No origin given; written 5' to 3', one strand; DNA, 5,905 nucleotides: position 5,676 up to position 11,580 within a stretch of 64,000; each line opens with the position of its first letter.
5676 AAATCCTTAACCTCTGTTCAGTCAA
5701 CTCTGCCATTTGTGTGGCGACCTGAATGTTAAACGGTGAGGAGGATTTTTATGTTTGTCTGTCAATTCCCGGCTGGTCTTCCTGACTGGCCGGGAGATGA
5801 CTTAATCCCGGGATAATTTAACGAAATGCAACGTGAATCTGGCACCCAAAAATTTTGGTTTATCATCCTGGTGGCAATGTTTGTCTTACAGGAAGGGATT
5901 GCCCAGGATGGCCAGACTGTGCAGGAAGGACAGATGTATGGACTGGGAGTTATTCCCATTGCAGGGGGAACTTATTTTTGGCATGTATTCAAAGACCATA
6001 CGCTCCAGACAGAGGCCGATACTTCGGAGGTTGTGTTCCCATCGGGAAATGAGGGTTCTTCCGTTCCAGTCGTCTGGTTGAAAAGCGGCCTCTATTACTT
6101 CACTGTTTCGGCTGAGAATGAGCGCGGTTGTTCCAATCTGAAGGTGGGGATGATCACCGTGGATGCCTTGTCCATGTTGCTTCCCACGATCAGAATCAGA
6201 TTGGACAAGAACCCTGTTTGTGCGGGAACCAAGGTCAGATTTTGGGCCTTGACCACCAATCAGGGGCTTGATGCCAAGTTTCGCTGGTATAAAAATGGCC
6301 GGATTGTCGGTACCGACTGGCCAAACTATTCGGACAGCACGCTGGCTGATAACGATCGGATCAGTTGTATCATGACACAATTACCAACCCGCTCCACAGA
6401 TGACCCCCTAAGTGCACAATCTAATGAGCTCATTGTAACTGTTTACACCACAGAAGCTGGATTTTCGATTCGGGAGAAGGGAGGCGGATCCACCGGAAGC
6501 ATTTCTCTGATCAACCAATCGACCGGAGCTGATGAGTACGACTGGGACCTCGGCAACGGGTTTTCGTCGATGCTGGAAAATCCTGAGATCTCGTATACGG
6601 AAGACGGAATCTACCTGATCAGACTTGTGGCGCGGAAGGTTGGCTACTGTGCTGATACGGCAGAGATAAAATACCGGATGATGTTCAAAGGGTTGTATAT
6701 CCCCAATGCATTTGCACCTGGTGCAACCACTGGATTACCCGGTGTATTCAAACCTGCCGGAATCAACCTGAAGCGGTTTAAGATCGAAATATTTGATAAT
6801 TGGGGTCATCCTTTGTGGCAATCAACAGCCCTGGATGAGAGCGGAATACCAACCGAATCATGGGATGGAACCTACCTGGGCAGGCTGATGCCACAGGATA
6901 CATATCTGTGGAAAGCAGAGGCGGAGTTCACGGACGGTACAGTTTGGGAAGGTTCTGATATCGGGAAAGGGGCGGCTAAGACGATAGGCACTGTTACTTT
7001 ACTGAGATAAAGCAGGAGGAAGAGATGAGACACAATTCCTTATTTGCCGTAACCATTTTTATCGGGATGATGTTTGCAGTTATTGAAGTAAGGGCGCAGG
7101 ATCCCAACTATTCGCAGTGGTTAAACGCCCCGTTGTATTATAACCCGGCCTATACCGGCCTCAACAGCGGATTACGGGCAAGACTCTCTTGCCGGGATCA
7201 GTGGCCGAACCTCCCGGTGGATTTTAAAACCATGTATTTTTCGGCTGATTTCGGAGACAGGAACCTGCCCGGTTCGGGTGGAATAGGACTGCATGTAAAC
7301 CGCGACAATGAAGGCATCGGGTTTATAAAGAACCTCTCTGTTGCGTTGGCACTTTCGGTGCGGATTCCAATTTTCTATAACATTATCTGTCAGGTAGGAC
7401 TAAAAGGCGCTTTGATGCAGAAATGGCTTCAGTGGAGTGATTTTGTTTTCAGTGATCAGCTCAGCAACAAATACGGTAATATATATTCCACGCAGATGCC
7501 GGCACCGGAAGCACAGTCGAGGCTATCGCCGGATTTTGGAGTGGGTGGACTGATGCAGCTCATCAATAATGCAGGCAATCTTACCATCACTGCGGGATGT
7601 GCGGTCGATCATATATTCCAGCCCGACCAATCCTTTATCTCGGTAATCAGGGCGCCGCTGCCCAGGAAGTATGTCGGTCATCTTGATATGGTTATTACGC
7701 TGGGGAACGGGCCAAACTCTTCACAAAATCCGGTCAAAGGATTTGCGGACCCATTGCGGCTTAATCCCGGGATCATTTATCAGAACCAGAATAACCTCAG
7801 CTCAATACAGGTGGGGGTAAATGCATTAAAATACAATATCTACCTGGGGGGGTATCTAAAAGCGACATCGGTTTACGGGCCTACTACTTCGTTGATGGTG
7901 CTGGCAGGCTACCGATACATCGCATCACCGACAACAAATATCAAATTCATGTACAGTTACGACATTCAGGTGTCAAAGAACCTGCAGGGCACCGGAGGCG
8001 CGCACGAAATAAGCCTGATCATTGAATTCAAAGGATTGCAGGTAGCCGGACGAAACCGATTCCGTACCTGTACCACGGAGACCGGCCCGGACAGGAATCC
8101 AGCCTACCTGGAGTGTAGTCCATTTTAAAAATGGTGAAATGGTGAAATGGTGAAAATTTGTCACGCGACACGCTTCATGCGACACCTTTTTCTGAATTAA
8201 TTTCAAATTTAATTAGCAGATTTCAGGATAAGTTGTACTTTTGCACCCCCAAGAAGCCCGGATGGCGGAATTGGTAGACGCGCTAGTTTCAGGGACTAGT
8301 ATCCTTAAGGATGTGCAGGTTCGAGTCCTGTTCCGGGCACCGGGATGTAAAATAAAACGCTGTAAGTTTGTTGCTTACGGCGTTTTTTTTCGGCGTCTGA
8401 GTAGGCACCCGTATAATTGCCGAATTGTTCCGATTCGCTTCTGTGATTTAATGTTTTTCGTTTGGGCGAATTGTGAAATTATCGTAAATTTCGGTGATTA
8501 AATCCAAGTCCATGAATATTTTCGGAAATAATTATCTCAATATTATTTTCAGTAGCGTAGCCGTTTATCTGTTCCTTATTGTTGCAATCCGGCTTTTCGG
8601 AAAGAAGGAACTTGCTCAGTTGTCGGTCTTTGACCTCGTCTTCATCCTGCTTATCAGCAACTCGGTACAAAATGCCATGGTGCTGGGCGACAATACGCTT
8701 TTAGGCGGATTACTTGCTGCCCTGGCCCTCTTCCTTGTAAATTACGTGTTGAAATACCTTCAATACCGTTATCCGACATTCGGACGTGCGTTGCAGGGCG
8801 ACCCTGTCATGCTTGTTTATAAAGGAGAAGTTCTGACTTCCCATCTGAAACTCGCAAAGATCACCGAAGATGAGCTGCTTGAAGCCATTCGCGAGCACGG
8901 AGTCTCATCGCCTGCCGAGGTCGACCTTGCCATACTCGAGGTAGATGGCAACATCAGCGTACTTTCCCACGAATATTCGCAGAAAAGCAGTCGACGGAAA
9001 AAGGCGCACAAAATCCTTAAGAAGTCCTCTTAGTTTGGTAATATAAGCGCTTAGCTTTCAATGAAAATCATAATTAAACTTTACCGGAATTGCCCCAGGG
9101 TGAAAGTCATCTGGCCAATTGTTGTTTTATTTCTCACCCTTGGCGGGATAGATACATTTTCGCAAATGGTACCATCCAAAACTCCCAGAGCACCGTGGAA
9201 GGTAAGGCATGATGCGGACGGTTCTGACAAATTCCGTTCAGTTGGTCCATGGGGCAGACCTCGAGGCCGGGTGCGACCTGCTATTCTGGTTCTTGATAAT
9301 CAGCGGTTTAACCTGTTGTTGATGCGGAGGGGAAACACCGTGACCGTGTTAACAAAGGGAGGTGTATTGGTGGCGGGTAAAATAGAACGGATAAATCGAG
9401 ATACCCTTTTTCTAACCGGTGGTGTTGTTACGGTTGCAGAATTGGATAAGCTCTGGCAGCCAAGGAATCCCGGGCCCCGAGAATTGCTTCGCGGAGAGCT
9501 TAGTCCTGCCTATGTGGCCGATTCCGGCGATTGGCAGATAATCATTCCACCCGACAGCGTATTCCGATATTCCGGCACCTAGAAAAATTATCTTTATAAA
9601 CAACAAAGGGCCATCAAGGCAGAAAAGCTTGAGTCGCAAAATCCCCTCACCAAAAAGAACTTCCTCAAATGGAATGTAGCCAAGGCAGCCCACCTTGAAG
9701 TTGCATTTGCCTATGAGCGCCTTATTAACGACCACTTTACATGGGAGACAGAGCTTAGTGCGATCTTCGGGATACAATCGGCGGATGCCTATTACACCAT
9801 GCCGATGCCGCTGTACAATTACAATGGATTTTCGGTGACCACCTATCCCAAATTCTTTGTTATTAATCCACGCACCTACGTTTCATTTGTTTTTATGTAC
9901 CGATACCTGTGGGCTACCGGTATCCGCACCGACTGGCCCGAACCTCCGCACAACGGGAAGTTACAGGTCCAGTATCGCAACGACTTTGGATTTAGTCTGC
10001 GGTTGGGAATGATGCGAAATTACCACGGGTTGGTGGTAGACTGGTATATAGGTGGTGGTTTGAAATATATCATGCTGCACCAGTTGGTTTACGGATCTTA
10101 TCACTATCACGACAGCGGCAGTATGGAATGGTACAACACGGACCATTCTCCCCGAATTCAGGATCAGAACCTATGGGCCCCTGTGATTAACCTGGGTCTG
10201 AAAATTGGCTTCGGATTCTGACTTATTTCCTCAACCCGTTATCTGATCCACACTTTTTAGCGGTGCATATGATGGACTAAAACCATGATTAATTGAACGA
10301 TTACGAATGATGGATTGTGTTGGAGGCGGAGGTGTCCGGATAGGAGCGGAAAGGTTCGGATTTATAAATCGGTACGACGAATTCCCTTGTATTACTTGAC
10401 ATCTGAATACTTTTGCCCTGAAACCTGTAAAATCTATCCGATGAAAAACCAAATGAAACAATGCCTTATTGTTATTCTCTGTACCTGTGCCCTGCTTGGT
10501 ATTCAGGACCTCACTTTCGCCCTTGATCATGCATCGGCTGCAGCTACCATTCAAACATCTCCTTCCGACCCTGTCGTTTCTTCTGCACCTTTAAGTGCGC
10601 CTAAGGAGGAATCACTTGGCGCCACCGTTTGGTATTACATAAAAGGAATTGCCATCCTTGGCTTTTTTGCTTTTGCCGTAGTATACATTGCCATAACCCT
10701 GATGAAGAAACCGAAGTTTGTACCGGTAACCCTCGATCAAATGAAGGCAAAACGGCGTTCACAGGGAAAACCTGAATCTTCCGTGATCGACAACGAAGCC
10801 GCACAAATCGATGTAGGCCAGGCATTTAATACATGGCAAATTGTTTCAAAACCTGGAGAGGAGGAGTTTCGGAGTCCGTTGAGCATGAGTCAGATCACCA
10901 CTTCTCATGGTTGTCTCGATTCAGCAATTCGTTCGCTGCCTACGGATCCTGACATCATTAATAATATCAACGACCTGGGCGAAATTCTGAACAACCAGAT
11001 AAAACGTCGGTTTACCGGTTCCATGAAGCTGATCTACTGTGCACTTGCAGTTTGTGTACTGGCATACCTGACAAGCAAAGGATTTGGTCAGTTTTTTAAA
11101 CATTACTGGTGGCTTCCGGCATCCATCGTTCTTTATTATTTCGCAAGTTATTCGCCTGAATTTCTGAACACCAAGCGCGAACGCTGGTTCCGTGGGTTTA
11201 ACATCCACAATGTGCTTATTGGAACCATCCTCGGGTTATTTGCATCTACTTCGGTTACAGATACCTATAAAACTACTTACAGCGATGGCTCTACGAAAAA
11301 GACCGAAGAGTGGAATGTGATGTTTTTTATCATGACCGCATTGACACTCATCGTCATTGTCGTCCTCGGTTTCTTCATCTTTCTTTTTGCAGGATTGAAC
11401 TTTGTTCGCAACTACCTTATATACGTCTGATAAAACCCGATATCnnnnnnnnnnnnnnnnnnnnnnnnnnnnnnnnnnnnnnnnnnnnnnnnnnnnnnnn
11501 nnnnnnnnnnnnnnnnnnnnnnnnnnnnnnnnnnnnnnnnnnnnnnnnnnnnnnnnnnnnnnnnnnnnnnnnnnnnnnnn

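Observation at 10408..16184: Unassigned three-gene operon: polytopic membrane protein + LamG-SH3-TM-zinc-ribbon protein + repeat/TPR/double-AAA+ giant protein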

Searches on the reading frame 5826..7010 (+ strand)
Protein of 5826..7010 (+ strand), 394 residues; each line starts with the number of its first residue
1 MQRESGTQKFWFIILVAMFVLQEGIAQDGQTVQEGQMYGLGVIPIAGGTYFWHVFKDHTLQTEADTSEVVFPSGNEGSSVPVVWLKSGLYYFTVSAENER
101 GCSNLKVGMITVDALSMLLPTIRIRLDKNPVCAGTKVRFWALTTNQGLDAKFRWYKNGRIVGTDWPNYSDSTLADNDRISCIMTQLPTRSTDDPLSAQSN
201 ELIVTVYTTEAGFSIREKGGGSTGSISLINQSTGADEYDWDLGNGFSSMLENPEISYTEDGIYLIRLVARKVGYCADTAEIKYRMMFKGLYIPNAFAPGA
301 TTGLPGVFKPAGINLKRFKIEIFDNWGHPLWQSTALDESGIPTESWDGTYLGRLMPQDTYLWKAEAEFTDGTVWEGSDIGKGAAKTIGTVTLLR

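Call 91: search_protein_families(library=pfam, proteins=[window:5826-7010:+], max_evalue=0.001)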
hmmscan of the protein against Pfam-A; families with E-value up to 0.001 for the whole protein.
window:5826-7010:+ (394 aa): 3 families
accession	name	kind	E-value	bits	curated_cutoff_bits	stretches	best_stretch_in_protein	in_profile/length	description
PF00801.26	PKD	-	6.3e-08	33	23.5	0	236-269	30-65/80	PKD domain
PF13585.12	CHU_C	-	2.7e-06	27.9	27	1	292-366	3-72/86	CHU_C Type IX secretion signal domain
PF18911.6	PKD_4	-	7.7e-06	26.3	27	1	231-273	29-72/85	PKD domain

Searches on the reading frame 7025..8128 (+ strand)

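Call 91: search_protein_families(library=pfam, proteins=[window:7025-8128:+], max_evalue=0.001)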
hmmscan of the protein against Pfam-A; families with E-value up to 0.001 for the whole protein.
window:7025-8128:+ (367 aa): 1 family
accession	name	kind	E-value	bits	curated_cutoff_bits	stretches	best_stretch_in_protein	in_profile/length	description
PF11751.14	PorP_SprF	-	9.4e-35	120.9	22.3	1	24-331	4-271/273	Type IX secretion system membrane protein PorP/SprF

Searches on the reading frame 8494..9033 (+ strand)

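Call 45: search_protein_families(library=pfam, proteins=[window:8494-9033:+], max_evalue=0.01)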
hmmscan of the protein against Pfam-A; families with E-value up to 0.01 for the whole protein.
window:8494-9033:+ (179 aa): 1 family
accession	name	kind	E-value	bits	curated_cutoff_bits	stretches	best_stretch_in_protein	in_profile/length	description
PF04239.17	DUF421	-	9.7e-15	54.6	23.6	1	94-167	4-77/129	YetF C-terminal domain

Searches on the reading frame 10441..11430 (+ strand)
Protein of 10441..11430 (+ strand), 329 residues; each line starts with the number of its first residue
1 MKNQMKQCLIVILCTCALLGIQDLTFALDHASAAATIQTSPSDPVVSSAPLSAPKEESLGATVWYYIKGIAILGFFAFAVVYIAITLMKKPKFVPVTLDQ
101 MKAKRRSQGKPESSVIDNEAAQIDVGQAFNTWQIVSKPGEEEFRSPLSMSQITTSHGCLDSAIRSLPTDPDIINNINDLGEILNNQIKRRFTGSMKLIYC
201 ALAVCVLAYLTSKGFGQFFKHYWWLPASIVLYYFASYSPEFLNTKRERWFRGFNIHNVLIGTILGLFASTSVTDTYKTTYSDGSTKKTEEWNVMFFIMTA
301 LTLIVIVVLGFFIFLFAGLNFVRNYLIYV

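Call 7: search_protein_families(library=pfam, proteins=[window:10441-11430:+], max_evalue=0.1)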
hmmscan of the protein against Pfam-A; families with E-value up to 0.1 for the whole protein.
window:10441-11430:+ (329 aa): 0 families

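Call 8: search_protein_families(library=ncbifam, proteins=[window:10441-11430:+], max_evalue=0.1)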
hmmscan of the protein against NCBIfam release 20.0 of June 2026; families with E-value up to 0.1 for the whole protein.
window:10441-11430:+ (329 aa): 1 family
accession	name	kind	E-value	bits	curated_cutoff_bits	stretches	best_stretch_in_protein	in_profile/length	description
NF007878.0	PRK10582.1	equivalog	0.025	14.7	144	1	256-318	43-103/109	cytochrome o ubiquinol oxidase subunit IV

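Call 9: search_protein_families(library=padloc, proteins=[window:10441-11430:+], max_evalue=0.1)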
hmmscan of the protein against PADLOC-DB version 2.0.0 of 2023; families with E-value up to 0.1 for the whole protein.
window:10441-11430:+ (329 aa): 1 family
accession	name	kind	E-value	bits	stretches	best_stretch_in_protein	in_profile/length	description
PDLC02363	PycTM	-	0.021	12.7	0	276-312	42-74/154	-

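Call 15: find_homologous_proteins(query=window:10441-11430:+)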
Query window:10441-11430:+ (329 aa): 22 proteins with E <= 0.001 among 2277 candidates.
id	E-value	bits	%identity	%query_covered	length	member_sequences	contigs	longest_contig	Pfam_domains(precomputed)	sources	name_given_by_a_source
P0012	1.3e-215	732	100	99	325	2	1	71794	-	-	-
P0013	2.1e-146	505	66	100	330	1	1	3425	-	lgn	-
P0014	1.3e-129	450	59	100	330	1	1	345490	-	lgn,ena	-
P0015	1.1e-117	411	60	90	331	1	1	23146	-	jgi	jgi:hypothetical protein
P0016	1.3e-117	410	56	100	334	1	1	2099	-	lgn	-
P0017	1.4e-117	410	62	90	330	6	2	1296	-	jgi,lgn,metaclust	metaclust:\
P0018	5.2e-86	307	47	100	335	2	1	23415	-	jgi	-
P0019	3.1e-82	294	50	89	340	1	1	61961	-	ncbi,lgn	-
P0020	4.3e-78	281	48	80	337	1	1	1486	-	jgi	jgi:hypothetical protein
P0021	4.8e-73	264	47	80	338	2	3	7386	-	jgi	jgi:hypothetical protein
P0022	1.0e-72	263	43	91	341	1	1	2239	-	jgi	jgi:hypothetical protein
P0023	5.0e-71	257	44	80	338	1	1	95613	-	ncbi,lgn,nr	ncbi:MAG: hypothetical protein NTY96_13125 [Bacteroidetes bacterium]|nr:hypothetical protein [Bacter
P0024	9.0e-71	257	44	80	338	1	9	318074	-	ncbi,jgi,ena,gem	ncbi:MAG: hypothetical protein WCK92_08775 [Bacteroidota bacterium]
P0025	1.1e-70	256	40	97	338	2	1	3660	-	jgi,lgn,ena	-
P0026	1.2e-70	256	41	99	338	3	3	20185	-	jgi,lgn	jgi:hypothetical protein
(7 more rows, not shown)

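Call 17: find_encoding_contigs(protein=P0024, flank=10000, max_places=2)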
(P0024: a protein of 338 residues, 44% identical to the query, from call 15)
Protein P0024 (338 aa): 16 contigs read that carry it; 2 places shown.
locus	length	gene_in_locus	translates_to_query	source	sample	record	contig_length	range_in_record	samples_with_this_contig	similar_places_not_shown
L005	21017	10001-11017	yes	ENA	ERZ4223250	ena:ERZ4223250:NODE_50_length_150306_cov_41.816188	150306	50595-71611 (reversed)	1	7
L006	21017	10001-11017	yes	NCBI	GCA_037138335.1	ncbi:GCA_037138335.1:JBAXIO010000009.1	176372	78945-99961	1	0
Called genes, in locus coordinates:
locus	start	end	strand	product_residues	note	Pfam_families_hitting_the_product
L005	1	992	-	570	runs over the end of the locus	-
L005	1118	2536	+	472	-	PF00171:Aldedh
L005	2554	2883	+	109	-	PF01740:STAS (weak)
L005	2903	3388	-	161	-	-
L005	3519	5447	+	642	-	PF13424:TPR_12 (faint), PF07719:TPR_2 (faint), PF13181:TPR_8 (faint), PF00515:TPR_1 (faint), PF13374:TPR_10 (faint), PF13428:TPR_14 (faint), PF12833:HTH_18, PF00165:HTH_AraC (weak)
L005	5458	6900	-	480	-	PF02113:Peptidase_S13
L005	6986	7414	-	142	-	PF12870:DUF4878 (weak)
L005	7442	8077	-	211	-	PF05708:Peptidase_C92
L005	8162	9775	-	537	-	PF14903:WG_beta_rep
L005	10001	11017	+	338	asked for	-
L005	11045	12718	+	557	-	PF13385:Laminin_G_3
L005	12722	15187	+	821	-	PF24289:DUF7477, PF13238:AAA_18 (faint), PF05496:RuvB_N (faint), PF01078:Mg_chelatase (faint), PF00004:AAA, PF17866:AAA_lid_6, PF00004:AAA, PF17866:AAA_lid_6, +5 more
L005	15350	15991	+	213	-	-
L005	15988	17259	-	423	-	PF13205:Big_5 (faint), PF13385:Laminin_G_3 (faint)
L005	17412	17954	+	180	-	-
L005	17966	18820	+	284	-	PF05235:CHAD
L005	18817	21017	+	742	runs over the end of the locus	PF00403:HMA, PF00122:E1-E2_ATPase, PF00702:Hydrolase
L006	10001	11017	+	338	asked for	-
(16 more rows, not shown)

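Call 18: find_encoding_contigs(protein=P0019, flank=10000, max_places=2)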
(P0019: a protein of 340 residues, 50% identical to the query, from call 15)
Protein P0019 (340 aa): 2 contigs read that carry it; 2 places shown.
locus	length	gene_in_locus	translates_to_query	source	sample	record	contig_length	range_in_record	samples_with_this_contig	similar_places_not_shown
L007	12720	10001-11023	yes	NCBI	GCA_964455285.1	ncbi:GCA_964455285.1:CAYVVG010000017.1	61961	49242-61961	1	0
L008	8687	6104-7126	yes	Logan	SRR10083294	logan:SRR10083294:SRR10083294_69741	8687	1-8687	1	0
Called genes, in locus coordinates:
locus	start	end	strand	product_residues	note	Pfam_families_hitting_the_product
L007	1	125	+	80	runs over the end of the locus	-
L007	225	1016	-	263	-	PF28545:1TM_TonB_rel, PF03544:TonB_C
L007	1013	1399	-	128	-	PF01479:S4, PF28601:HSP15_C (faint)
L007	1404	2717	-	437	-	PF00009:GTP_EFTU (weak), PF01926:MMR_HSR1, PF02421:FeoB_N, PF04548:AIG1 (weak), PF00009:GTP_EFTU, PF02421:FeoB_N, PF01926:MMR_HSR1, PF14714:KH_dom-like, +6 more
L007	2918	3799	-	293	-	PF00350:Dynamin_N (faint), PF01926:MMR_HSR1, PF02421:FeoB_N, PF03193:RsgA_GTPase (faint), PF10662:PduV-EutP (weak), PF00009:GTP_EFTU, PF07650:KH_2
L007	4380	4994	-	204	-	-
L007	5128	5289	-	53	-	-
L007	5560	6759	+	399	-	PF14870:PSII_BNR, PF18962:Por_Secre_tail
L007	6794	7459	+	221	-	PF13828:DUF4190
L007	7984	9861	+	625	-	PF13176:TPR_7 (faint), PF13374:TPR_10 (faint), PF07719:TPR_2 (faint), PF13424:TPR_12 (weak), PF17874:TPR_MalT (weak), PF13424:TPR_12, PF12833:HTH_18, PF00165:HTH_AraC, +2 more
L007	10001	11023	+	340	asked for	-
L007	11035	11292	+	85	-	-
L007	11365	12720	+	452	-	?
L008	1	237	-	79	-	?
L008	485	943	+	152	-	-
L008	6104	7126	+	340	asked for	-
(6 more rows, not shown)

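Call 19: find_encoding_contigs(protein=P0026, flank=10000, max_places=2)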
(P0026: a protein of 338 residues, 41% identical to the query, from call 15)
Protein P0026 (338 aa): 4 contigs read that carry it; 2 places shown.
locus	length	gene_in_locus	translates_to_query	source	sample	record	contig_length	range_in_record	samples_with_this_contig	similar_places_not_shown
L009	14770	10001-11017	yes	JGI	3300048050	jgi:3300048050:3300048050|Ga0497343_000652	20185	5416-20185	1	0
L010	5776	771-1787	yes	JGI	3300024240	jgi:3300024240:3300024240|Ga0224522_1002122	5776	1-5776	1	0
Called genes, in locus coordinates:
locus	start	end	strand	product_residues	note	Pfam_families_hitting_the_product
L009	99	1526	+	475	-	PF02129:Peptidase_S15 (weak), PF12697:Abhydrolase_6 (weak), PF00326:Peptidase_S9 (weak)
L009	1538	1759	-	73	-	-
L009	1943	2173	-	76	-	-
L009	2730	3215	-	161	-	-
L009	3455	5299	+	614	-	PF13181:TPR_8 (faint), PF07719:TPR_2 (faint), PF13424:TPR_12 (weak), PF00515:TPR_1 (weak), PF12833:HTH_18, PF00165:HTH_AraC (weak)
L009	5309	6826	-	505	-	PF02113:Peptidase_S13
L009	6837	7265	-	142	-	PF12870:DUF4878 (faint)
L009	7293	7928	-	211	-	PF05708:Peptidase_C92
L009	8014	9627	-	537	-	PF14903:WG_beta_rep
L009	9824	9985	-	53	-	-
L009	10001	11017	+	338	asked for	-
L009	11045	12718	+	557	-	PF13385:Laminin_G_3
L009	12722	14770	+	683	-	?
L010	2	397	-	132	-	?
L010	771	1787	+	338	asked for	-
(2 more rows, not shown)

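Call 33: find_related_loci(query=A2, collection=genome_contigs, flank=10000)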
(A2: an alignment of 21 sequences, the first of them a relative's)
Query A2 (325 aa) in genome_contigs; peptide patterns used: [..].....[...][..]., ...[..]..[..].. (x = any residue, [..] = any of these).
33 stretches matched a pattern; 9 encode a relative of the query (tblastn E <= 1e-3); 9 distinct loci.
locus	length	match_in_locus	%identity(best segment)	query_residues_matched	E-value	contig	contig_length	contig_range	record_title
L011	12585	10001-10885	50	33-325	1e-82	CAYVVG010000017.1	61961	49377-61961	MAG TPA_asm: uncultured Prolixibacteraceae bacterium isolate SRP220891_co1_52 genome assembly, contig: NODE_861_length_6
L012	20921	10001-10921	45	23-325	1e-81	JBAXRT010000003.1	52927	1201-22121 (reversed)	MAG: bacterium isolate ELA590 MAG590_3, whole genome shotgun sequence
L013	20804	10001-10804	44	63-325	4e-77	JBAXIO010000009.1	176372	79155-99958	MAG: Bacteroidota bacterium isolate ELA351 MAG351_9, whole genome shotgun sequence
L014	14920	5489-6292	44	63-325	3e-76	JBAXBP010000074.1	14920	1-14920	MAG: Bacteroidota bacterium isolate ELA170 MAG170_74, whole genome shotgun sequence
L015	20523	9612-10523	41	28-325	3e-75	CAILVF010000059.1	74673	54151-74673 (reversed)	MAG: uncultured Bacteroidales bacterium isolate D14_bin-1408 genome assembly, contig: bin-1408:59/93, whole genome shotg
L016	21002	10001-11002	38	1-321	1e-71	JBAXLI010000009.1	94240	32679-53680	MAG: Bacteroidota bacterium isolate ELA423 MAG423_9, whole genome shotgun sequence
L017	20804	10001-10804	44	63-325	3e-77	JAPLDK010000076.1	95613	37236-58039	MAG: Bacteroidetes bacterium isolate LacPavin_0419_WC90_MAG_45_18 LacPavin_0419_WC90_scaffold_65290, whole genome shotgu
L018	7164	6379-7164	45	33-292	2e-67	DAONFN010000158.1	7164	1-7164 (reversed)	MAG TPA_asm: Bacteroidales bacterium isolate AMR_MDS_3842 NODE_12163_length_7164_cov_5.094528, whole genome shotgun sequ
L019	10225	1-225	56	251-325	7e-23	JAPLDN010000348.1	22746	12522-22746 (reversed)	MAG: Bacteroidetes bacterium isolate LacPavin_0920_WC57_MAG_45_7 LacPavin_0920_WC57_scaffold_588870, whole genome shotgu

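Call 36: search_solved_structures(query=A2, max_evalue=10)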
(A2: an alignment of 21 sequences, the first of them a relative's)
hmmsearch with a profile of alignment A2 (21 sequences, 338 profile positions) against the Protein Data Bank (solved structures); distinct sequences matched with E-value up to 10: 1.
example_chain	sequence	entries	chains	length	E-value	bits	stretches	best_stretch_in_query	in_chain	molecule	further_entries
2m0q_A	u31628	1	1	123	0.14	14.4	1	48-100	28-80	Potassium voltage-gated channel subfamily E member 2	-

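Call 45: search_protein_families(library=pfam, proteins=[L005:8162-9775:-, L007:11035-11292:+, L005:15350-15991:+], max_evalue=0.01)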
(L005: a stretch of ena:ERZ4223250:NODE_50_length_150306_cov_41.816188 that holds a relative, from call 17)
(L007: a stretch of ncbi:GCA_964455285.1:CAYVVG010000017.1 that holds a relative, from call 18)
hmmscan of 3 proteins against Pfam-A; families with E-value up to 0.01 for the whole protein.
L005:8162-9775:- (537 aa): 1 family
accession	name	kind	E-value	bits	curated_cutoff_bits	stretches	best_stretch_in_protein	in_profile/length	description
PF14903.11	WG_beta_rep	-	1.7e-30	105.2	25.6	3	334-365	1-31/35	WG containing repeat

L007:11035-11292:+ (85 aa): 0 families

L005:15350-15991:+ (213 aa): 1 family
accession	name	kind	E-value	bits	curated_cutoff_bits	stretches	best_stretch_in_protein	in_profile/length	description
PF01852.25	START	-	5.2e-05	23.2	22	1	34-201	21-193/207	START domain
